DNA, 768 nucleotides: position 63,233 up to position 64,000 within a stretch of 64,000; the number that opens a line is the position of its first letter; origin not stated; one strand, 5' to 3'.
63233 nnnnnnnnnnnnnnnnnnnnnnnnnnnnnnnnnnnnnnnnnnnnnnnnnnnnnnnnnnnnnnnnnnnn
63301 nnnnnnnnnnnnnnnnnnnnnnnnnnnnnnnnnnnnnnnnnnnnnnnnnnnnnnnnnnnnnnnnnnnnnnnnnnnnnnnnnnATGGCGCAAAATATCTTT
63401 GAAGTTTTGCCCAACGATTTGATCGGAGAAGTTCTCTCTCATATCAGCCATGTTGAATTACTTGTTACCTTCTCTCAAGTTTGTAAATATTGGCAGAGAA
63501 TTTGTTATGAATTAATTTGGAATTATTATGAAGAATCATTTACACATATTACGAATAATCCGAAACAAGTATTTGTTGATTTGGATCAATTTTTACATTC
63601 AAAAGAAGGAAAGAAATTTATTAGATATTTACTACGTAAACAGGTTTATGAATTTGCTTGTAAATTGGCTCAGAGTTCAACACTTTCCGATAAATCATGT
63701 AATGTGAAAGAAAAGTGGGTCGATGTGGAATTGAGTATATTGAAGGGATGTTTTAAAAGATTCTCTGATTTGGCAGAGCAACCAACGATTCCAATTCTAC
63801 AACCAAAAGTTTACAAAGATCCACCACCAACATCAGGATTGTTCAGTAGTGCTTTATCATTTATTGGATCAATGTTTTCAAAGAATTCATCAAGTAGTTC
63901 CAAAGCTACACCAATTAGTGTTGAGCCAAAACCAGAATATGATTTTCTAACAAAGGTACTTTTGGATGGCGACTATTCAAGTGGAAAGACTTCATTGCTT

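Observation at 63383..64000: A second F-box gene whose sequence, just before the window ends, begins a small-GTPase P-loop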

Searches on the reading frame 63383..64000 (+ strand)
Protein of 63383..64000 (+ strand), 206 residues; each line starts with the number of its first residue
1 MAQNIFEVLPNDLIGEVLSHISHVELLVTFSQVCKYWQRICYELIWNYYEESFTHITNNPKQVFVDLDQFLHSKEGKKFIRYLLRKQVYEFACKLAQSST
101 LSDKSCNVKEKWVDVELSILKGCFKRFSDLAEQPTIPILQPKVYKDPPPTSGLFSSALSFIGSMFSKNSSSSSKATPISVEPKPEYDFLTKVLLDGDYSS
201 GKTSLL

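Call 5: search_protein_families(library=pfam, proteins=[window:63383-64000:+], max_evalue=1)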
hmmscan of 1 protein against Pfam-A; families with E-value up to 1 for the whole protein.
window:63383-64000:+ (206 aa): 3 families
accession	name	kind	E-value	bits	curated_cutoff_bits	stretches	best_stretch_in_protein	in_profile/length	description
PF12937.12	F-box-like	-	2.5e-07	30.8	24.3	1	7-47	2-42/47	F-box-like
PF00646.38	F-box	-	2.9e-07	30.5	20.5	1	9-41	4-35/43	F-box domain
PF08393.18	DHC_N2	-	0.019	14.3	31.9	1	29-116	148-235/403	Dynein heavy chain, N-terminal region 2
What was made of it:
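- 63401..63523 (+): F-box (residues 7-47: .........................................). Pfam PF12937 at 30.8 bits and PF00646 at 30.5 bits, both above their gathering scores (call 5).
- On F-box proteins (Pfam PF00646/PF12937): PF12937 at 30.8 bits (cutoff 24.3) and PF00646 at 30.5 bits (cutoff 20.5), residues 7-47 (call 5).
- Checked: Residues 7-47 match Pfam F-box-like (30.8 bits, cutoff 24.3) and F-box (30.5 bits, cutoff 20.5) (call 5).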

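Call 7: find_homologous_proteins(query=window:63383-64000:+)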
Query window:63383-64000:+: 82 candidates shared short words with the query, none scored E <= 0.001.
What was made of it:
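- Tried and rejected: A word-index homology search with the 206-aa window fragment returned nothing (call 7).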

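Call 39: search_protein_representatives(alignment_id=A1)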
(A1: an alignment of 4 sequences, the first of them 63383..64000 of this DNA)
Query: 4 sequences, 227 profile positions. Proteins with E-value up to 0.001 (for the whole library): 42; up to 1e-10: 17; up to 1e-30: 4. The best 42 are listed.
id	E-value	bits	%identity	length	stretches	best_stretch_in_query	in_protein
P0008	5.1e-105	366.2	-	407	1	2-227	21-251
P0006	3.5e-100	350.4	-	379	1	1-227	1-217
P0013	1.5e-54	201.1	-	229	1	6-192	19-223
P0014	2.4e-34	135.0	-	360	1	9-227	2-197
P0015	2.6e-24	102.2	-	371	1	14-227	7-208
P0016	7.5e-23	97.4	-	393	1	12-225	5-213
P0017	1.5e-22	96.5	-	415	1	6-227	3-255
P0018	2.1e-20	89.4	-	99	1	7-100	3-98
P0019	3.1e-17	79.1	-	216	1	8-211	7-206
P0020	9.4e-17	77.5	-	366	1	32-226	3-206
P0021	3.2e-16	75.7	-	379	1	13-192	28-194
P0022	8.2e-15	71.1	-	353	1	14-226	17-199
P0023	6.7e-13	64.9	-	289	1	109-227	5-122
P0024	7.1e-13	64.8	-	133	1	112-227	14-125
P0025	1.2e-12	64.0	-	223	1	7-219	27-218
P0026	1.6e-11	60.3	-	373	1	15-227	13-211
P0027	4.2e-11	59.0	-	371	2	10-137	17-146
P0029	3.4e-09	52.7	-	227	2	5-165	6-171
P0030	8.1e-09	51.5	-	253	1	115-227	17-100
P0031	1.6e-08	50.5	-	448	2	9-50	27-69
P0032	2.5e-08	49.9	-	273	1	12-226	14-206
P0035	1.2e-07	47.7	-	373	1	14-193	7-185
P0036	1.6e-07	47.3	-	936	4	13-66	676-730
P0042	2.0e-06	43.7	-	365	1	13-137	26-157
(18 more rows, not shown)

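Call 42: list_cluster_members(proteins=[P0013, P0014, P0015, P0016, P0017, P0020, P0021, P0022, P0026, P0027])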
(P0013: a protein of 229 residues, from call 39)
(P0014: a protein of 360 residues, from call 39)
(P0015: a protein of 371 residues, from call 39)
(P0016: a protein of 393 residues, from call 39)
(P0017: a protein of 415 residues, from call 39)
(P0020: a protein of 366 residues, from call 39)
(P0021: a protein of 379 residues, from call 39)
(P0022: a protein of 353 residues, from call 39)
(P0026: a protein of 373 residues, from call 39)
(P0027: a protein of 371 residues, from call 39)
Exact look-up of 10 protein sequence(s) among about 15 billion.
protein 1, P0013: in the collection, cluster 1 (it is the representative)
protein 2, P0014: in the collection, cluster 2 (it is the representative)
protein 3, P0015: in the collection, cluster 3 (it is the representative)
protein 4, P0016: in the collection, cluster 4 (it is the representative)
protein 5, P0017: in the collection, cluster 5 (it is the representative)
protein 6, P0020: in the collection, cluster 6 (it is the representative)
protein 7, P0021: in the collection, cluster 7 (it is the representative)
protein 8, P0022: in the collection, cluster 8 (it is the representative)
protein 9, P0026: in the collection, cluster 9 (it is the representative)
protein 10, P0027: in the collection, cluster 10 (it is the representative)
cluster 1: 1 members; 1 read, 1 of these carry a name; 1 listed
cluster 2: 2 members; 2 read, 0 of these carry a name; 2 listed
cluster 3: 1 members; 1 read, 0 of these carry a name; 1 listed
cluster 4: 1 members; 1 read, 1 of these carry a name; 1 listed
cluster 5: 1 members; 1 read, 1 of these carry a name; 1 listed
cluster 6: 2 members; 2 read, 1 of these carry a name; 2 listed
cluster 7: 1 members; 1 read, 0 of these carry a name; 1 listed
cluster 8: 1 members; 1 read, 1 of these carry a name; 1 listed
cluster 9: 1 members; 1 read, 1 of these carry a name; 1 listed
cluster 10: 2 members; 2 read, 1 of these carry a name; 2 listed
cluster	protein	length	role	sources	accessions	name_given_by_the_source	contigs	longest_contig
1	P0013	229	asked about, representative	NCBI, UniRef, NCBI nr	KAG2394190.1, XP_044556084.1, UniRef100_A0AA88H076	hypothetical protein C9374_003954 [Naegleria lovaniensis] | F-box domain-containing protein n=1 Tax=Naegleria lovaniensis TaxID=51637 ... | uncharacterized protein C9374_003954 [Naegleria lovaniensis]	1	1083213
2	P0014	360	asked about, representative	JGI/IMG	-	-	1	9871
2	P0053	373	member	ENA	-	-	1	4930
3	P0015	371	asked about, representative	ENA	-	-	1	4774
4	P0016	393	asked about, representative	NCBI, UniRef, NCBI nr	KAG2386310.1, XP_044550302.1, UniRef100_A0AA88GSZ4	hypothetical protein C9374_002756 [Naegleria lovaniensis] | F-box domain-containing protein n=1 Tax=Naegleria lovaniensis TaxID=51637 ... | uncharacterized protein C9374_002756 [Naegleria lovaniensis]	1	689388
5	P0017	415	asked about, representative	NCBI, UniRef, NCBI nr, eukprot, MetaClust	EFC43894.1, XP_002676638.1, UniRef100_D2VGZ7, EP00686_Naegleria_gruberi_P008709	rab family small GTPase [Naegleria gruberi] | Rab family small GTPase n=1 Tax=Naegleria gruberi TaxID=5762 RepID=D2VGZ7_NAEGR | XP_002676638.1 rab family small GTPase [Naegleria gruberi strain NEG-M]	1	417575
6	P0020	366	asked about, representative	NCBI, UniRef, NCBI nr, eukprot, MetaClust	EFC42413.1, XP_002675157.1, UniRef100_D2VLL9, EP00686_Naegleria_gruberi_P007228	small GTPase [Naegleria gruberi] | Small GTPase n=1 Tax=Naegleria gruberi TaxID=5762 RepID=D2VLL9_NAEGR | XP_002675157.1 small GTPase [Naegleria gruberi]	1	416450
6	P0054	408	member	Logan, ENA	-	-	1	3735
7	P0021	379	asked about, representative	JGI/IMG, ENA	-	-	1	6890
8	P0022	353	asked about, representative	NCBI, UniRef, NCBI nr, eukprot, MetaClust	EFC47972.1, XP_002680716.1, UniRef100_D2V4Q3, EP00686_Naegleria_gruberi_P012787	rab subfamily member [Naegleria gruberi] | Rab subfamily member n=1 Tax=Naegleria gruberi TaxID=5762 RepID=D2V4Q3_NAEGR | XP_002680716.1 rab subfamily member [Naegleria gruberi strain NEG-M]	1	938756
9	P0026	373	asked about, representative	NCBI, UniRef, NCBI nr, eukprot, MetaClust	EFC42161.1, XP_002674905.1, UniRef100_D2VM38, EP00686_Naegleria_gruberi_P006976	predicted protein [Naegleria gruberi] | Predicted protein n=1 Tax=Naegleria gruberi TaxID=5762 RepID=D2VM38_NAEGR | uncharacterized protein NAEGRDRAFT_50687 [Naegleria gruberi]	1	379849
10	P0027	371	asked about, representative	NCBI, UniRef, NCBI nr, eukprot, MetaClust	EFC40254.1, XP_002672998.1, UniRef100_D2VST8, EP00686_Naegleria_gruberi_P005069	rab family member [Naegleria gruberi] | Rab family member n=1 Tax=Naegleria gruberi TaxID=5762 RepID=D2VST8_NAEGR | XP_002672998.1 rab family member [Naegleria gruberi strain NEG-M]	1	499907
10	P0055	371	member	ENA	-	-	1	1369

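Call 56: list_cluster_members(proteins=[P0031, P0023, P0029, P0032, P0030, P0035, P0042, P0019, P0025, P0036])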
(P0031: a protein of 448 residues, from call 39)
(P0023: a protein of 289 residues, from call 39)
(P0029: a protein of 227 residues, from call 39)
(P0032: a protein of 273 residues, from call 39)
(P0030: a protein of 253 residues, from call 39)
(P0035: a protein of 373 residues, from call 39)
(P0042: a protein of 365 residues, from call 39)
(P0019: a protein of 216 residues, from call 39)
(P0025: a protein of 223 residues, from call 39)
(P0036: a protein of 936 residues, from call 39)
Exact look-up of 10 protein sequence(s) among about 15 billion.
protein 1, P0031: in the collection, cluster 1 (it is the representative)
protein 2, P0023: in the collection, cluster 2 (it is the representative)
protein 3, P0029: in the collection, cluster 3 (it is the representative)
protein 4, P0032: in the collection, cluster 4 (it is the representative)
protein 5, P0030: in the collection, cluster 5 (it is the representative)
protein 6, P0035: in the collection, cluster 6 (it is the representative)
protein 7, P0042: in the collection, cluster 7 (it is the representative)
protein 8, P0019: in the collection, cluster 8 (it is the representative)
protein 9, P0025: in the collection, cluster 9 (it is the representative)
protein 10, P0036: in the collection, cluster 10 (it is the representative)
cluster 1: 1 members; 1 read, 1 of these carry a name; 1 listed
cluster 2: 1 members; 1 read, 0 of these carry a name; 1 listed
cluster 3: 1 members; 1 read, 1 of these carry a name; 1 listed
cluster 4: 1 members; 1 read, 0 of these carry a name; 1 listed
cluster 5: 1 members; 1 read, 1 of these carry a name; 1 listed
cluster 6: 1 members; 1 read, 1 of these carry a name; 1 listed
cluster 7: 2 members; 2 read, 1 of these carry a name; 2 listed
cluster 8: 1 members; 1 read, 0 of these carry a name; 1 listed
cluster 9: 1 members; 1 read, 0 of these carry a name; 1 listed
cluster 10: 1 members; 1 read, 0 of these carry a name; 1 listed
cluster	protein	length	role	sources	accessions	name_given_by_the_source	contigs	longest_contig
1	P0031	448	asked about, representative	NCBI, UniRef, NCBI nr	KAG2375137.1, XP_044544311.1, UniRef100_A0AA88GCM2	hypothetical protein C9374_010141 [Naegleria lovaniensis] | F-box domain-containing protein n=1 Tax=Naegleria lovaniensis TaxID=51637 ... | uncharacterized protein C9374_010141 [Naegleria lovaniensis]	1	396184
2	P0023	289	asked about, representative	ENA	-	-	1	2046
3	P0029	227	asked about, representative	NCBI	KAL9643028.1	hypothetical protein ABK040_010719 [Willaertia magna]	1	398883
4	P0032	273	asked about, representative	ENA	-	-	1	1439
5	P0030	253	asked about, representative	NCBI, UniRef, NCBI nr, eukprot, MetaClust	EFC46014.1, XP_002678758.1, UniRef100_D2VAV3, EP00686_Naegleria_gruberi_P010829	predicted protein [Naegleria gruberi] | Predicted protein n=1 Tax=Naegleria gruberi TaxID=5762 RepID=D2VAV3_NAEGR | uncharacterized protein NAEGRDRAFT_65991 [Naegleria gruberi]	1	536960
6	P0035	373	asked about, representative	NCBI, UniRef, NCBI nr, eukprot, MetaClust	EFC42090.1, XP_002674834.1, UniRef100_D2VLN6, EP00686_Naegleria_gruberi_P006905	Hypothetical protein NAEGRDRAFT_69845 [Naegleria gruberi] | F-box domain-containing protein n=1 Tax=Naegleria gruberi TaxID=5762 RepID=D2VLN6_NAEGR | uncharacterized protein NAEGRDRAFT_69845 [Naegleria gruberi]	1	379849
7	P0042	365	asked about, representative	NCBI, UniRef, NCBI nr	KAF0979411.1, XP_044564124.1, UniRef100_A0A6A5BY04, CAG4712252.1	hypothetical protein FDP41_001754 [Naegleria fowleri] | F-box domain-containing protein n=1 Tax=Naegleria fowleri TaxID=5763 ... | uncharacterized protein FDP41_001754 [Naegleria fowleri]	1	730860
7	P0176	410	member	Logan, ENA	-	-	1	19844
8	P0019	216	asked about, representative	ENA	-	-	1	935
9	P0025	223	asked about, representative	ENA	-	-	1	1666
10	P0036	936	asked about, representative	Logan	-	-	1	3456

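Call 61: predict_structure(alignment_id=A5)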
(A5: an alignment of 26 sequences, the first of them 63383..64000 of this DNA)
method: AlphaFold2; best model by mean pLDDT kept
length: 206 residues; sequences in the alignment: 26
mean_pLDDT: 74.5   pTM: 0.57
mean pLDDT of the five models: 74.5, 73.8, 73.5, 72.8, 68.1
residues with pLDDT >= 90: 72; 70-90: 47; 50-70: 62; < 50: 25
segments of 3 or more residues with pLDDT < 50: 133-135, 166-178, 204-206
pLDDT, mean of each block of 10 residues (from residue 1): 66 91 93 90 94 90 88 92 93 88 76 91 79 50 58 56 47 47 54 60 50
secondary structure, 60 per line:
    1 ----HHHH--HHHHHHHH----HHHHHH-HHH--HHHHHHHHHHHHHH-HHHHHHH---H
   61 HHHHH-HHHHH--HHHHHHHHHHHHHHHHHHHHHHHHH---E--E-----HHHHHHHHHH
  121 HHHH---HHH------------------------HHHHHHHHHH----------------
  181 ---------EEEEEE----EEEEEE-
elements in order: H5-8 H11-18 H23-28 H35-48 H50-56 H60-65 H67-71 H74-98 H111-124 H155-164 E190-195 E200-205
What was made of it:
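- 63401..63523 (+): The AF2 model has pLDDT about 90 here (call 61).
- On F-box proteins (Pfam PF00646/PF12937): The AF2 model of the window fragment has pLDDT about 90 over residues 10-100 (call 61).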

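Call 63: fold_search(model_id=the predicted structure, library=pdb)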
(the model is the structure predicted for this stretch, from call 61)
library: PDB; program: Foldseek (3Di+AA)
matches with E <= 10: 41; with E <= 0.001: 0
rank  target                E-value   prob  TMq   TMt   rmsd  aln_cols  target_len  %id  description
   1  6w66_B                6.5e-01  0.98  0.17  0.09   0.7        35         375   34  The structure of the F64A, S172A mutant Keap1-BTB domain in complex with SKP1-FBXL17 (released 2020-08-19)
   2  8ubu_D                6.5e-01  0.98  0.18  0.10   1.8        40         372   30  Cryo-EM structure of dimeric SCF-FBXL17-BACH1BTB E3 ligase complex close conformation (released 2024-11-06)
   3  8zuh_A                1.0e+00  0.80  0.19  0.16   4.6        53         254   24  Crystal structure of bovine Fbs2/Skp1/Man3GlcNAc2 complex (released 2024-09-04)
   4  3wso_A                1.3e+00  0.90  0.18  0.15   2.6        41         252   29  Crystal structure of the Skp1-FBG3 complex (released 2015-03-25)
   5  2e9x_D                1.4e+00  0.04  0.14  0.14  16.9       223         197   15  The crystal structure of human GINS core complex (released 2007-04-10)
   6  2e32_A                1.6e+00  0.54  0.20  0.17   5.1        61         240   20  Structural basis for selection of glycosylated substrate by SCFFbs1 ubiquitin ligase (released 2007-03-20)
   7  6wcq_B                1.6e+00  0.90  0.17  0.09   0.7        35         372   34  Structure of a substrate-bound DQC ubiquitin ligase (released 2020-08-19)
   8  9e2z_D                1.7e+00  0.03  0.14  0.14  17.1       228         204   14  Cryo-EM structure of human CMG helicase stalled at G4-containing DNA template (released 2025-03-26)
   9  2p1q_B                1.9e+00  0.75  0.16  0.06   1.5        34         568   29  Mechanism of Auxin Perception by the TIR1 ubiquitin ligase (released 2007-04-10)
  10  6o6o_A                2.0e+00  0.07  0.18  0.19  13.5       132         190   14  Structure of the regulator FasR from Mycobacterium tuberculosis (released 2020-03-11)
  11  9xzj_F                2.6e+00  0.14  0.20  0.06  11.4        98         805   18  Cryo-EM structure of F-box helicase 1 (FBH1) bound to an SCF ubiquitin ligase complex and a 3-way DNA fork (consensus  (released 2026-01-28)
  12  9pba_I                4.2e+00  0.02  0.11  0.15  28.7       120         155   10  21bin20S complex (NSF-alphaSNAP-2:1 syntaxin-1a:SNAP-25), non-hydrolyzing, class 9 (released 2025-08-06)
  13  9i1x_A                4.7e+00  0.02  0.15  0.15  19.4       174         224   14  Crystal structure of the E. coli TetR family regulator CecR (released 2025-11-26)
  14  5f04                  5.2e+00  0.04  0.18  0.20  12.3       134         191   13  Structure of Transcriptional Regulatory Repressor Protein - EthR from Mycobacterium Tuberculosis in complex with compoun (released 2016-02-03)
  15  7sa1_B                5.5e+00  0.41  0.19  0.07   1.9        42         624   17  LRR-F-Box plant ubiquitin ligase (released 2022-04-20)
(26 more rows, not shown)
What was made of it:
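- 63401..63523 (+): Their E-values are above 0.1 because the match is short (call 63).
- On F-box proteins (Pfam PF00646/PF12937): Foldseek E-values are above 0.1 because the match is short (call 63).
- The F-box of the window fragment superposes on Skp1-bound F-boxes at 0.7-1.8 A (calls 61, 63). The F-box fold is of the Skp1-binding type (call 63).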
